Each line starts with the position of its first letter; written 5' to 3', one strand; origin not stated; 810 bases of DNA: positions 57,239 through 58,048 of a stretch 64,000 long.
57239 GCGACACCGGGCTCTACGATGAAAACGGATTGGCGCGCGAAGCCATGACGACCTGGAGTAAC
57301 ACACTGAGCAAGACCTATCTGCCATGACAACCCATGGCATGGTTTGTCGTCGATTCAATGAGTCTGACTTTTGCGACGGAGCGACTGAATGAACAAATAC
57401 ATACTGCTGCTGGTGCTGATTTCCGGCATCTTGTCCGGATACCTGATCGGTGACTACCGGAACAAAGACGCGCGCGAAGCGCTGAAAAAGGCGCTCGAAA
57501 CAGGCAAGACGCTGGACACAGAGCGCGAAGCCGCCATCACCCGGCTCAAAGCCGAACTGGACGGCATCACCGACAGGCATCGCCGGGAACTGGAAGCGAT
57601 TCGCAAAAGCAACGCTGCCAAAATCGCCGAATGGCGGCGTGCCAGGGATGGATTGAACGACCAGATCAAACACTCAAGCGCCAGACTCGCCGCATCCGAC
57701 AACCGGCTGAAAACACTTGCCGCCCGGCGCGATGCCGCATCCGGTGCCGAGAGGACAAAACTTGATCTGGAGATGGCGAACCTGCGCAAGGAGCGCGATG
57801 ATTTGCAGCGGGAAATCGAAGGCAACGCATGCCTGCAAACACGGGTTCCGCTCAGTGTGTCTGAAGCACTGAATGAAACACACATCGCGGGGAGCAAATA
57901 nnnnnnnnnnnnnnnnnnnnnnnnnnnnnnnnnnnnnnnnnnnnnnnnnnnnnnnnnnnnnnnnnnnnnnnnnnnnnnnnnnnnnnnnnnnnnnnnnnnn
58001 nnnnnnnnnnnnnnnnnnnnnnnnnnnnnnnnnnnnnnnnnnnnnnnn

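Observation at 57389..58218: Orphan Rz/Rz1-like spanin pair with no prophage, holin or endolysin nearby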

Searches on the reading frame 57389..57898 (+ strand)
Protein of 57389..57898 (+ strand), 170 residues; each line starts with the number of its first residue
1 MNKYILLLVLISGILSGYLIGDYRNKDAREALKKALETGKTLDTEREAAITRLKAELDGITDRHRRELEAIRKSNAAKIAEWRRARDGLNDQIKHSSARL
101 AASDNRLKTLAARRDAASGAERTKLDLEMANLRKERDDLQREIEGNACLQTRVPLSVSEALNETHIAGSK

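Call 3: search_protein_families(library=pfam, proteins=[window:57389-57898:+], max_evalue=10)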
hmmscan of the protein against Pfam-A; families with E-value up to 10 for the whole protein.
window:57389-57898:+ (170 aa): 16 families
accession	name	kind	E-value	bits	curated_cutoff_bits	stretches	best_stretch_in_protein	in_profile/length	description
PF03735.19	ENT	-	0.013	16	28.5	1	38-84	22-69/71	ENT domain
PF09311.16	Rab5-bind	-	0.031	14.2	33.6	1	59-164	30-135/307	Rabaptin-like protein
PF02090.21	SPAM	-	0.066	13.6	35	1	62-144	18-99/142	Salmonella surface presentation of antigen gene type M protein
PF10473.14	CENP-F_leu_zip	-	0.43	11.1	34.5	1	120-144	66-90/140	Leucine-rich repeats of kinetochore protein Cenp-F/LEK1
PF10805.13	DUF2730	-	0.44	11.1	24.9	1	87-144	36-87/102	Protein of unknown function (DUF2730)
PF14362.11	DUF4407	-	0.44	10.2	31.3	1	35-149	117-242/297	Domain of unknown function (DUF4407)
PF23460.1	ZMYND8_CC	-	0.7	10.6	27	1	53-85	2-34/65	ZMYND8 protein coiled-coil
PF15796.10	KELK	-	1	10.4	27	1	77-143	7-72/80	KELK-motif containing domain of MRCK Ser/Thr protein kinase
PF15188.11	CCDC-167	-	1.5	9.6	27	1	91-142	4-57/84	Coiled-coil domain-containing protein 167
PF16454.10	PI3K_P85_iSH2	-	1.7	8.6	31.5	1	27-64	102-139/161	Phosphatidylinositol 3-kinase regulatory subunit P85 inter-SH2 domain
PF25481.1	Nucleoprot-TPR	-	1.8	9.1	27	1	64-109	34-79/80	Nucleoprotein TPR-like domain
PF01025.24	GrpE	-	2.3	8.3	25.8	1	25-81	9-65/165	GrpE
PF06305.16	LapA_dom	-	3.5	8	28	0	121-144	41-64/64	Lipopolysaccharide assembly protein A domain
PF17675.6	APG6_N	-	4.8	8.1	45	1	27-99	60-131/132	Apg6 coiled-coil region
PF14197.11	Cep57_CLD_2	-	5.1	7.7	27.1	0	89-144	8-62/67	Centrosome localisation domain of PPC89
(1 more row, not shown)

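Call 4: search_protein_families(library=phrogs, proteins=[window:57389-57898:+], max_evalue=10)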
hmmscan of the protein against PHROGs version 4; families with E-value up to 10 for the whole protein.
window:57389-57898:+ (170 aa): 17 families
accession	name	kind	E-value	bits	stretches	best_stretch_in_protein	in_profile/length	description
phrog_1152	-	lysis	0.00043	21.3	1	2-76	10-78/127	Rz-like spanin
phrog_1327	-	lysis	0.00087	20.2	1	3-109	7-115/158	Rz-like spanin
phrog_89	-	lysis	0.014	16.4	1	5-83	4-81/143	Rz-like spanin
phrog_739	-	lysis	0.059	14.6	1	4-89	6-85/122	Rz-like spanin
phrog_35871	-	unknown function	0.082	13.9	1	25-65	16-56/131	-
phrog_77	-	DNA, RNA and nucleotide metabolism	0.13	11.7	1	27-143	655-772/967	SbcC-like subunit of palindrome specific endonuclease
phrog_23897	-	unknown function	0.14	13.1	1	7-60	4-53/140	-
phrog_7303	-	unknown function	0.19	12.9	1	124-145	12-33/80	-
phrog_3335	-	unknown function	0.22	12.6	0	125-144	20-39/56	-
phrog_3146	-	unknown function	0.6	11.4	1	118-145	12-39/73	-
phrog_5151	-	lysis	0.87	10.9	1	94-144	29-78/111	Rz-like spanin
phrog_4780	-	unknown function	1.2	9.7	1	41-115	130-189/275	-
phrog_1620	-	moron, auxiliary metabolic gene and host takeover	1.7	9.5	1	72-140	130-194/200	Hdf-like antirestriction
phrog_4949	-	unknown function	1.9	8.5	1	38-162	153-272/447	-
phrog_2723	-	tail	2.2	7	1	36-122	35-120/1578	tail length tape measure protein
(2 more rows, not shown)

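Call 5: search_protein_families(library=ncbifam, proteins=[window:57389-57898:+], max_evalue=10)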
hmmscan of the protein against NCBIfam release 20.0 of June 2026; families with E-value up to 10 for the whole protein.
window:57389-57898:+ (170 aa): 11 families
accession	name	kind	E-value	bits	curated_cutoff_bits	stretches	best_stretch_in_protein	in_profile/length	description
NF009344.0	PRK12705.1-1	equivalog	9.2e-05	21.2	831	1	2-145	2-149/572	hypothetical protein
NF008438.0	PRK11281.1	equivalog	0.0057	14.4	991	1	30-151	104-223/1113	mechanosensitive channel MscK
NF033143.1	efflux_OM_AdeK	equivalog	0.031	13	900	1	68-134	384-450/480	multidrug efflux RND transporter AdeIJK outer membrane channel subunit AdeK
NF052504.1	sll1863_fam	domain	0.037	14.2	35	1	93-143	6-56/93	sll1863 family stress response protein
TIGR02169.1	SMC_prok_A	equivalog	0.043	11.5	729.4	1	49-144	401-494/1165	chromosome segregation protein SMC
TIGR03007.1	pepcterm_ChnLen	equivalog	0.097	10.9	278.85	1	76-143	153-220/498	XrtA system polysaccharide chain length determinant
TIGR03495.1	phage_LysB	equivalog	0.11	12.8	92.75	1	23-56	57-90/135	Rz-like lysis system protein LysB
NF045780.1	TrlF_fam_ATP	equivalog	0.11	11.1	350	1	29-152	584-712/944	TrlF family AAA-like ATPase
TIGR01843.1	type_I_hlyD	subfamily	0.17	10.8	208.65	1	25-145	92-213/422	HlyD family type I secretion periplasmic adaptor subunit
NF033885.1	conj_TraP_IncI1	equivalog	0.44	10.2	135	1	41-115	75-146/217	conjugal transfer protein TraP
NF004548.0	PRK05892.1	equivalog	7.6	6.4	126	1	116-144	7-35/158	nucleoside diphosphate kinase regulator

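Call 23: find_homologous_proteins(query=window:57389-57898:+, max_evalue=0.001)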
Query window:57389-57898:+ (170 aa): 95 proteins with E <= 0.001 among 754 candidates.
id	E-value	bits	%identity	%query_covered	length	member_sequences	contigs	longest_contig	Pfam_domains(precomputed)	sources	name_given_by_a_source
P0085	1.8e-96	338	98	100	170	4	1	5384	-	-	-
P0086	1.4e-78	280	82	100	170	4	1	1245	-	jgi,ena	-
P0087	1.1e-70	255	72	100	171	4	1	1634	-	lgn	-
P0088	2.6e-70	253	72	100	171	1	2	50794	-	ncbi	-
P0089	3.3e-70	253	73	100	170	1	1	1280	-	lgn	-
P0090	9.7e-70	251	73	100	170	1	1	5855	-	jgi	jgi:chromosome segregation ATPase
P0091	1.2e-68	248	73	99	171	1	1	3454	-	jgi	jgi:hypothetical protein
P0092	2.8e-68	247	71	100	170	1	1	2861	-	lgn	-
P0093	7.7e-68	245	71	100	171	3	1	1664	-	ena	-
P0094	2.3e-67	244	72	100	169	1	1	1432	-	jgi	jgi:hypothetical protein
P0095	3.3e-67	243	69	100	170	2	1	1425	-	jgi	-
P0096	2.7e-66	240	68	100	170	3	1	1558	-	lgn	-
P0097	6.2e-66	239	70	100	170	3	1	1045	-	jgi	jgi:chromosome segregation ATPase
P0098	7.2e-66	239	68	100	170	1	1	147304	-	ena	-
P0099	1.6e-65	238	67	100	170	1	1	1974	-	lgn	-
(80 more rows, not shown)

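Call 28: search_dna_similar(query=window:57389-57898:+, collection=phages, mode=protein, max_evalue=1, max_rows=25)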
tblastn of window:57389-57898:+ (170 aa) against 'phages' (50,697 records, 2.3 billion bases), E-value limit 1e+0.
Records with a match: 2; places in all: 2; records where one place covers at least 80% of the query: 0.
Best place of each record, by identity: <60% 2.
By first word of the organism name: Vibrio 2.
By host as written in the record: Vibrio Parahaemolyticus 2.
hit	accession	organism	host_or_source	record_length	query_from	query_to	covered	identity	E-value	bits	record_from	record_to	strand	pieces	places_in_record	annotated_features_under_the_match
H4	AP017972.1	Vibrio phage pTD1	Vibrio Parahaemolyticus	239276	33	127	56%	34.3%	5e-1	36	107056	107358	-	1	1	phage tail length tape-measure protein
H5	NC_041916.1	Vibrio phage pTD1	Vibrio Parahaemolyticus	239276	33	127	56%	34.3%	5e-1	36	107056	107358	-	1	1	virion structural protein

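Call 30: find_related_loci(query=A2, collection=viral_contigs, flank=8000)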
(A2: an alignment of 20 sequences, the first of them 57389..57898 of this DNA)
Query A2 (170 aa) in viral_contigs; peptide patterns used: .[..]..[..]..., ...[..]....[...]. (x = any residue, [..] = any of these).
21 stretches matched a pattern, but none encodes a relative of the query by tblastn (E <= 1e-3).

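Call 71: predict_structure(alignment_id=A2)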
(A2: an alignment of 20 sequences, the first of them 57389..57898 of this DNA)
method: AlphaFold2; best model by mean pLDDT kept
length: 170 residues; sequences in the alignment: 20
mean_pLDDT: 78.4   pTM: 0.48
mean pLDDT of the five models: 78.4, 77.8, 74.9, 74.7, 74.6
residues with pLDDT >= 90: 56; 70-90: 61; 50-70: 47; < 50: 6
segments of 3 or more residues with pLDDT < 50: 165-170
pLDDT, mean of each block of 10 residues (from residue 1): 63 59 63 69 81 84 85 80 86 94 94 93 94 94 87 59 47
secondary structure, 60 per line:
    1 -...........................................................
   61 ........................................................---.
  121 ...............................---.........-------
elements in order: H2-116 H120-151 H155-163

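Call 78: fold_search(model_id=the predicted structure, library=viral)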
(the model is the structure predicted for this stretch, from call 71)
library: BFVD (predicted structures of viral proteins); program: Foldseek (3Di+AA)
matches with E <= 10: 728; with E <= 0.001: 0
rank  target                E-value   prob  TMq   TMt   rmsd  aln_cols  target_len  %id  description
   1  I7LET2                1.1e-01  0.99  0.42  0.58   6.7       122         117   17  Uncharacterized protein [Yersinia phage phi80-18]
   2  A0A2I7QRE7            1.4e-01  0.85  0.25  0.23   5.6        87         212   16  (no name in the UniProt tables at hand)
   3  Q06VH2                1.5e-01  1.00  0.39  0.77   2.3        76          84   21  (no name in the UniProt tables at hand)
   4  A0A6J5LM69            1.6e-01  0.96  0.48  0.37  32.1       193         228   18  Uncharacterized protein [uncultured Caudovirales phage]
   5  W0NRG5                1.9e-01  1.00  0.33  0.38   1.0        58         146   21  DNA-directed DNA polymerase (Fragment) [Pogona vitticeps erythrocytic iridovirus]
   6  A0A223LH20            2.2e-01  1.00  0.39  0.72   4.4        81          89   18  Uncharacterized protein [Bacillus phage Anthony]
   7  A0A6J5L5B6            2.5e-01  1.00  0.47  0.20   3.3        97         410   15  Uncharacterized protein [uncultured Caudovirales phage]
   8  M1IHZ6                2.8e-01  1.00  0.43  0.77   2.5        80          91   11  (no name in the UniProt tables at hand)
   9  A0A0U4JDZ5            2.8e-01  0.99  0.39  0.75   8.2        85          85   10  (no name in the UniProt tables at hand)
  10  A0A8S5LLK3            2.8e-01  0.98  0.42  0.38   4.3       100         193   16  Uncharacterized protein [Siphoviridae sp. ctKcB20]
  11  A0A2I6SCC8            3.0e-01  0.98  0.41  0.33   4.8       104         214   15  WSSV457 [White spot syndrome virus]
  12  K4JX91                3.8e-01  0.99  0.32  0.80   1.4        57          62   21  Uncharacterized protein [Caulobacter phage CcrSwift]
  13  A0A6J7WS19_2          3.8e-01  0.99  0.44  0.10   2.6        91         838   21  Phage tail tape measure protein [uncultured Caudovirales phage]
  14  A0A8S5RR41            4.1e-01  0.99  0.47  0.74   1.9        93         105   17  (no name in the UniProt tables at hand)
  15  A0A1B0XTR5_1          4.1e-01  0.98  0.44  0.10   3.2        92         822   11  (no name in the UniProt tables at hand)
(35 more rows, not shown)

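Call 84: search_protein_representatives(alignment_id=A2)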
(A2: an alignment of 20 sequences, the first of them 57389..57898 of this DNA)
Query: 20 sequences, 170 profile positions. Proteins with E-value up to 0.001 (for the whole library): 89; up to 1e-10: 32; up to 1e-30: 18. The best 89 are listed.
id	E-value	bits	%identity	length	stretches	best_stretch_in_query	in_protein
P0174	4.3e-75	267.7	-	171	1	1-169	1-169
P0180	1.6e-56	207.2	-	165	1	1-164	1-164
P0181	1.2e-50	188.1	-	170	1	2-167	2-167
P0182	1.3e-50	188.1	-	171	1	1-166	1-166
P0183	2.6e-49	183.8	-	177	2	69-169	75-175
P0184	5.2e-46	173.0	-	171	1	1-169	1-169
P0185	1.9e-43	164.7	-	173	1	1-166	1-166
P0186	5.3e-43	163.3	-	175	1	1-168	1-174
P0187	5.6e-43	163.2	-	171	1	1-168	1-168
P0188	1.6e-40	155.1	-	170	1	1-166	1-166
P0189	4.1e-40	153.9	-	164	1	1-161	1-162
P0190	1.3e-38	148.9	-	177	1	2-168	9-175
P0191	4.5e-37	143.9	-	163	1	1-161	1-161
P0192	5.3e-37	143.7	-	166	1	1-164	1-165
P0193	5.2e-35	137.2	-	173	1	1-163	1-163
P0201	4.4e-21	91.9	-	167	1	1-162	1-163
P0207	2.2e-11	60.3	-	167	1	1-161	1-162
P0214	6.5e-10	55.6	-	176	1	4-164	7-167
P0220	9.1e-09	51.8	-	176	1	5-166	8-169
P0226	1.7e-07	47.7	-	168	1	4-158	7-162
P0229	2.7e-07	47.0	-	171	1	8-165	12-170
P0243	5.1e-06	42.9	-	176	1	3-167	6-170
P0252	5.2e-05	39.6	-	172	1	9-164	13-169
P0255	6.2e-05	39.4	-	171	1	3-163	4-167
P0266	8.2e-04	35.7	-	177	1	9-164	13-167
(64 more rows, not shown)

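Call 86: search_protein_families(library=phrogs, proteins=[P0191, P0201, P0207, P0214, P0220, P0229, P0243, P0252, P0255, P0266], max_evalue=0.01)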
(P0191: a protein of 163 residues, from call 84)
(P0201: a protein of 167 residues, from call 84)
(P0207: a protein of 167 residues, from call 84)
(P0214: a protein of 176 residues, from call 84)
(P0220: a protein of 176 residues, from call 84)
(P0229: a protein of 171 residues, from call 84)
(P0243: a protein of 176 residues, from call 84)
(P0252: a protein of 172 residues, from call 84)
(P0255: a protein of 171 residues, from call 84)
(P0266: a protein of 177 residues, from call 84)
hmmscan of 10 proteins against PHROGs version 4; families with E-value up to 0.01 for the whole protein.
P0191 (163 aa): 2 families
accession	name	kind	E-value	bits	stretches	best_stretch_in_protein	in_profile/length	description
phrog_2466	-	lysis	5.9e-05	23.9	1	3-138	8-140/172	Rz-like spanin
phrog_18012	-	unknown function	0.0048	18.2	1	66-112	14-59/104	-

P0201 (167 aa): 0 families

P0207 (167 aa): 6 families
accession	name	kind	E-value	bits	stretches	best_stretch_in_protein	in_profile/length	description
phrog_4623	-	unknown function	0.00011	22.9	1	37-141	150-249/329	-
phrog_77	-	DNA, RNA and nucleotide metabolism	0.0018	17.8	1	24-138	652-787/967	SbcC-like subunit of palindrome specific endonuclease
phrog_89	-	lysis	0.0021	19.1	1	4-100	3-94/143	Rz-like spanin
phrog_739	-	lysis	0.0034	18.6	0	3-78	9-92/122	Rz-like spanin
phrog_9959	-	tail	0.0061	15.1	1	40-139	1053-1149/1708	tail length tape measure protein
phrog_2956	-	unknown function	0.0072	17.8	0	33-91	43-101/108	-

P0214 (176 aa): 4 families
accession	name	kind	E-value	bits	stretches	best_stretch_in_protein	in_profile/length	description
phrog_2466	-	lysis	6.1e-06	27.1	1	3-64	5-68/172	Rz-like spanin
phrog_6631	-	unknown function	0.0022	18.5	1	18-142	16-143/251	-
phrog_77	-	DNA, RNA and nucleotide metabolism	0.0045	16.5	1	30-154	655-794/967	SbcC-like subunit of palindrome specific endonuclease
phrog_7970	-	head and packaging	0.0097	16.2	0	47-145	98-203/319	virion structural protein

P0220 (176 aa): 1 family
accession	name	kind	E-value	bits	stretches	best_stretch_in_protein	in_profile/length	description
phrog_15808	-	unknown function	0.00043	21.3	1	9-122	24-138/142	-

P0229 (171 aa): 0 families

P0243 (176 aa): 2 families
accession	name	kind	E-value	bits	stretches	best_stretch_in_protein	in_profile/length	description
phrog_312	-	lysis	1.9e-05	25.7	1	7-85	12-91/173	Rz-like spanin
phrog_15251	-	unknown function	0.0077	17.1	0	3-19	9-25/39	-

P0252 (172 aa): 1 family
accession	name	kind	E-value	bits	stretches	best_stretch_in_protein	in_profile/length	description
phrog_32237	-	unknown function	0.0011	20.1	1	10-43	2-35/58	-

P0255 (171 aa): 6 families
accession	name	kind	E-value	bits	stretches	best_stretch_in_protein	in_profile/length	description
phrog_739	-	lysis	2.6e-05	25.4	1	7-87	8-86/122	Rz-like spanin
phrog_27503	-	unknown function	2.7e-05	25.4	1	6-80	21-94/138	-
phrog_736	-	unknown function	7.7e-05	23.8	1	6-100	14-105/112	-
phrog_214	-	lysis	0.00019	22.3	1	6-86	10-89/176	Rz-like spanin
phrog_19947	-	unknown function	0.0028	17.4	1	25-120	499-595/621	-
phrog_38564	-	unknown function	0.0029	18.8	1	7-33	42-71/75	-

P0266 (177 aa): 0 families

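Call 93: find_homologous_proteins(query=A8, max_evalue=0.00001)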
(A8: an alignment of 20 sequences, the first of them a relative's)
Query A8 (20 sequences) (167 aa, profile of the alignment): 6 proteins with E <= 0.00001 among 8000 candidates.
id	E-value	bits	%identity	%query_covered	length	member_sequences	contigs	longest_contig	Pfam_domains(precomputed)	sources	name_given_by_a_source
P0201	2.9e-51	192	100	100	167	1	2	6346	-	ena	-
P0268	3.2e-51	191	31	100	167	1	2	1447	-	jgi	jgi:hypothetical protein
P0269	6.8e-51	190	30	100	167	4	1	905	-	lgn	-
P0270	2.5e-49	185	31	100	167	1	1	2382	-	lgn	-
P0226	6.9e-44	168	26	96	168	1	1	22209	-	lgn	-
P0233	1.4e-40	157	30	97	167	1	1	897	-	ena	-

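Call 94: find_encoding_contigs(protein=P0226, flank=10000, max_places=3)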
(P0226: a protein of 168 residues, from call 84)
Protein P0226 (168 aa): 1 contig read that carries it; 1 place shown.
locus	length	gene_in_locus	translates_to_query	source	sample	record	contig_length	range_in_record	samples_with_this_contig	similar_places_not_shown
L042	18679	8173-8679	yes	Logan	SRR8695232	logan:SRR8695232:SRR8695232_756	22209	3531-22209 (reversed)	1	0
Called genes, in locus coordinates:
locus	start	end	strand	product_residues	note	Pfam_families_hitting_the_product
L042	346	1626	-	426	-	-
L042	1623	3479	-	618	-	-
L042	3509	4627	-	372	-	PF00150:Cellulase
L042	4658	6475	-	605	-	-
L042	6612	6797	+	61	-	-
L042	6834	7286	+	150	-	PF02945:Endonuclease_7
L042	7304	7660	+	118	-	-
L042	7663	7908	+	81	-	-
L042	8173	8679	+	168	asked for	-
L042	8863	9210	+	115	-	-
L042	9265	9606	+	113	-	-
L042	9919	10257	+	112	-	PF02026:RyR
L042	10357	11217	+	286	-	PF01145:Band_7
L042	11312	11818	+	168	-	-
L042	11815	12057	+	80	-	-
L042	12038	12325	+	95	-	-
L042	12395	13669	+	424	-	PF22032:Hen1_N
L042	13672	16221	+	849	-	PF13671:AAA_33, PF00149:Metallophos, PF16542:PNKP_ligase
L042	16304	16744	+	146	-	-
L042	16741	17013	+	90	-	-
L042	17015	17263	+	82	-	-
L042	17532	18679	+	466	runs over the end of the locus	PF17975:RNR_Alpha (weak), PF13403:Hint_2 (weak), PF07591:PT-HINT (weak), PF14890:Intein_splicing, PF01541:GIY-YIG, PF07460:NUMOD3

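Call 95: find_encoding_contigs(protein=P0201, flank=10000, max_places=3)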
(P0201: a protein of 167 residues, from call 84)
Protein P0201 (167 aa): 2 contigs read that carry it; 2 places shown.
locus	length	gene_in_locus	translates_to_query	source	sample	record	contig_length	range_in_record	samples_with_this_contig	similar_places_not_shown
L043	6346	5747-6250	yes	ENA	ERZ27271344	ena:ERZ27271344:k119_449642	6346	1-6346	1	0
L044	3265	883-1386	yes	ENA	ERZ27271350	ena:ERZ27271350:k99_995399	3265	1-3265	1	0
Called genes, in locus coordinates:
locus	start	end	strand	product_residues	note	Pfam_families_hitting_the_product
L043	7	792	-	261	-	-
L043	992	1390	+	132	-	-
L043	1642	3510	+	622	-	PF12969:DUF3857, PF01841:Transglut_core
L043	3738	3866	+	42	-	-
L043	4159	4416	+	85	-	PF13619:KTSC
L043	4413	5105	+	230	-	-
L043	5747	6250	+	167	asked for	-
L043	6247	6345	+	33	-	?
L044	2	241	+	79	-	?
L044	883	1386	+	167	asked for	-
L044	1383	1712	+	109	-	PF23793:LysC (weak)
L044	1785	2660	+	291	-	-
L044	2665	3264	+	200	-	?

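Call 98: search_protein_families(library=phrogs, proteins=[L042:7945-8166:+, L042:8173-8676:+, L042:8863-9207:+, L042:9265-9603:+, L042:4658-6472:-, L042:1623-3476:-, L042:346-1623:-, L042:11312-11815:+, L044:2665-3264:+, L044:1785-2657:+], max_evalue=0.001)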
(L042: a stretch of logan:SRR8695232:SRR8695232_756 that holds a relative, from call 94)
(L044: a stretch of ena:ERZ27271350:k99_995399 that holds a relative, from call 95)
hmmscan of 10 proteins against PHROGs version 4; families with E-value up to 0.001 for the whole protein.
L042:7945-8166:+ (74 aa): 0 families

L042:8173-8676:+ (168 aa): 0 families

L042:8863-9207:+ (115 aa): 1 family
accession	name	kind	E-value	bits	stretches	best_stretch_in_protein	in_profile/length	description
phrog_456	-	lysis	1.6e-05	25.6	1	17-95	13-86/102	Rz-like spanin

L042:9265-9603:+ (113 aa): 0 families

L042:4658-6472:- (604 aa): 2 families
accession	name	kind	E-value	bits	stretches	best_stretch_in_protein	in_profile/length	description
phrog_12121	-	unknown function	4.8e-11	43.9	1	531-596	94-158/165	-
phrog_692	-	head and packaging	0.00015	22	1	378-470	240-329/440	virion structural protein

L042:1623-3476:- (617 aa): 0 families

L042:346-1623:- (425 aa): 0 families

L042:11312-11815:+ (168 aa): 0 families

L044:2665-3264:+ (200 aa): 9 families
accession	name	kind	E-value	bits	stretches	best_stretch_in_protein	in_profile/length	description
phrog_833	-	lysis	5e-30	106.2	1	1-186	3-180/294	endolysin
phrog_1493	-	lysis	2.2e-19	70.9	1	29-187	33-175/394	endolysin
phrog_9611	-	lysis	2e-18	67.9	1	28-174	21-160/246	endolysin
phrog_670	-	lysis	1.4e-13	51.6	1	30-171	113-242/596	endolysin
phrog_2338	-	lysis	5.8e-13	49.9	1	30-184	28-174/346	endolysin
phrog_1794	-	lysis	1.3e-12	48.8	1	30-167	56-185/336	amidase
phrog_3088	-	lysis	2.1e-09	38.5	1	31-151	25-132/248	amidase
phrog_5182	-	lysis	0.00023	21.9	1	30-143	35-138/321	endolysin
phrog_1110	-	lysis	0.0004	20.9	1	29-77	21-68/301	endolysin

L044:1785-2657:+ (291 aa): 0 families

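Call 105: search_dna_similar(query=L042:13672-16218:+, collection=phages, mode=protein, max_evalue=1e-10, max_rows=8)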
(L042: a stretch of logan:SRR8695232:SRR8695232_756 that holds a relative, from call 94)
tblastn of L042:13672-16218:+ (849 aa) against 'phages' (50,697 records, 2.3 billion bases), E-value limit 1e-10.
Records with a match: 14; places in all: 14; records where one place covers at least 80% of the query: 0.
Best place of each record, by identity: <60% 14.
By first word of the organism name: Microcystis 8; Vibrio 2; Stenotrophomonas 2; Xanthomonas 1; Cyanophage 1.
By host as written in the record: Microcystis aeruginosa FACHB524 4; - 3; Microcystis aeruginosa 2; Vibrio coralliilyticus 1; Xanthomonas citri 1; Stenotrophomonas maltophilia SRM01 1; Stenotrophomonas maltophilia 1; Cyanobacteria 1.
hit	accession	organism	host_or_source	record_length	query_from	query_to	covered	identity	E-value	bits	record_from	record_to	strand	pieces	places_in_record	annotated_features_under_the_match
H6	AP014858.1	Vibrio phage RYC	Vibrio coralliilyticus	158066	484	849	43%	30.5%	1e-35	152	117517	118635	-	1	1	hypothetical protein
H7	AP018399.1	Xanthomonas phage XacN1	Xanthomonas citri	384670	482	849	43%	30.1%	8e-34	147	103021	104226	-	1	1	metallophosphoesterase | predicted ORF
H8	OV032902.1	Vibrio phage vB_VpaM_sm033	-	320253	482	820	40%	28.8%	2e-22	110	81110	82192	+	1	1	hypothetical protein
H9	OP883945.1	Stenotrophomonas phage CM1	Stenotrophomonas maltophilia SRM01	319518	482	635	18%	38.1%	2e-19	100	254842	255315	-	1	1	record has no annotation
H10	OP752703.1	Stenotrophomonas phage RAS14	Stenotrophomonas maltophilia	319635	482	635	18%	38.1%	2e-19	100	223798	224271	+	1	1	hypothetical protein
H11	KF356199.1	Microcystis phage MaMV-DC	Microcystis aeruginosa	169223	216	442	27%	25.6%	7e-15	86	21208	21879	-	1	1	metallophosphoesterase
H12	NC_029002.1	Microcystis phage MaMV-DC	Microcystis aeruginosa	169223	216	442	27%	25.6%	7e-15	86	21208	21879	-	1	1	metallophosphoesterase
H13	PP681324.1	Microcystis phage MaMV-DL02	Microcystis aeruginosa FACHB524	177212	216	442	27%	25.6%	9e-15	85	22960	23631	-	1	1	prpE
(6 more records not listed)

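Call 106: search_dna_similar(query=L042:8863-9207:+, collection=phages, mode=protein, max_evalue=0.01, max_rows=10)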
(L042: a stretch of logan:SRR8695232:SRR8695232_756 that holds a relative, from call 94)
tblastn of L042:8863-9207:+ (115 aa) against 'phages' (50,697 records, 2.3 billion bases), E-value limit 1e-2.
No match.

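Call 112: search_solved_structures(query=A7, max_evalue=0.1)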
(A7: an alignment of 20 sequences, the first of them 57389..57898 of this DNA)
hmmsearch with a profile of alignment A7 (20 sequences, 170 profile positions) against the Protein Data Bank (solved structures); distinct sequences matched with E-value up to 0.1: 37.
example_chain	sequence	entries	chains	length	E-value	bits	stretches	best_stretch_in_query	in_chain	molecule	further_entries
8p4y_A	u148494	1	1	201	1.5e-07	34.6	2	66-147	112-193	Protein origami triangle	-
8afe_A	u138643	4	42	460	0.00033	23.7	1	30-126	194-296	Crescentin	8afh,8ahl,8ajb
9tls_A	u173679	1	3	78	0.0008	22.5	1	75-143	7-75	Sc-apCC-2-KLHL20-3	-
7y9n_A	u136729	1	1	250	0.0019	21.2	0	71-145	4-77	Spike protein S2',5HB-H2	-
8afl_A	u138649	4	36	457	0.0025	20.8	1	30-126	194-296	Crescentin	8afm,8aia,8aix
8qox_B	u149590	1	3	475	0.0065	19.5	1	48-150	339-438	Conserved membrane protein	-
7o97_A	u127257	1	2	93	0.0082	19.2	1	69-135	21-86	hypothetical protein UY81_C0065G0003 from Candidatus Giovannonibacteria bacterium converte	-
7bji_A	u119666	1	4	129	0.012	18.7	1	31-120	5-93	Centrosomal protein of 135 kDa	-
6pfp_A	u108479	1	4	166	0.015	18.4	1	45-147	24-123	Myosin-7 fused to GP7 and EB1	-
1i84_S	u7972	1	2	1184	0.016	18.3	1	28-150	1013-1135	SMOOTH MUSCLE MYOSIN HEAVY CHAIN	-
5apu_A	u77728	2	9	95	0.019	18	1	84-148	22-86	GENERAL CONTROL PROTEIN GCN4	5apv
9i7q_B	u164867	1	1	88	0.021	17.8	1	57-118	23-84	Centrosomal protein of 63 kDa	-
7mf3_A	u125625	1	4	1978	0.024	17.7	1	28-150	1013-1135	Myosin-11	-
2q2f_A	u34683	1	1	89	0.025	17.6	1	21-83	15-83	Selenoprotein S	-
9cuy_c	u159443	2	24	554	0.027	17.5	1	54-123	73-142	Short tail fiber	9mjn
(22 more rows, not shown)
